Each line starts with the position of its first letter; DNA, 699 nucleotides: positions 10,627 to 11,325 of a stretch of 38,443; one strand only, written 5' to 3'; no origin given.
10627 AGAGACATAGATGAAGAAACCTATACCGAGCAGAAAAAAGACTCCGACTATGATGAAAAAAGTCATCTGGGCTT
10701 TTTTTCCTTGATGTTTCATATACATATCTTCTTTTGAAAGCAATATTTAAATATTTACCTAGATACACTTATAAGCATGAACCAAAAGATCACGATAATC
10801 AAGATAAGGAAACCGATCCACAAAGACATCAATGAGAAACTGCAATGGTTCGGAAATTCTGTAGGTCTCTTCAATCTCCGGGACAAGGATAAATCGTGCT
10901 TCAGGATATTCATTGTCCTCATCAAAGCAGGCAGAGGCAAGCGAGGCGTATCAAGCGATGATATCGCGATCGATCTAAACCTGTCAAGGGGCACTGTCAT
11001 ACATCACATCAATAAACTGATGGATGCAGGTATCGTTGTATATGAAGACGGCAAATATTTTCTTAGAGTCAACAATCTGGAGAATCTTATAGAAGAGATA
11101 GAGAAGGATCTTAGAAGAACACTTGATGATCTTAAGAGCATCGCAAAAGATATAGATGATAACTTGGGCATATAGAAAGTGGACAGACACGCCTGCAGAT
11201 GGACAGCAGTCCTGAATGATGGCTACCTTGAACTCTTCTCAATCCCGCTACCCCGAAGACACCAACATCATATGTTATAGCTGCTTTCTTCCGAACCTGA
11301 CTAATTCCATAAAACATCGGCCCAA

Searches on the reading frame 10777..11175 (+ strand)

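Call 71: search_protein_families(library=pfam, proteins=[window:10777-11175:+], max_evalue=0.001)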
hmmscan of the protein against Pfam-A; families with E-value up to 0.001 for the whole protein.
window:10777-11175:+ (132 aa): 4 families
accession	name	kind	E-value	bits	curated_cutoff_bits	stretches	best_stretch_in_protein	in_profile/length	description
PF13412.12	HTH_24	-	2.8e-06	27.2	21.9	1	57-87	17-47/48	Winged helix-turn-helix DNA-binding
PF01022.26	HTH_5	-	4e-06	27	22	1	62-87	20-45/47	Bacterial regulatory protein, arsR family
PF12840.13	HTH_20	-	0.00012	22.4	27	1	39-88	4-49/51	Helix-turn-helix domain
PF08279.18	HTH_11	-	0.00021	21.5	25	1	56-89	14-47/55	HTH domain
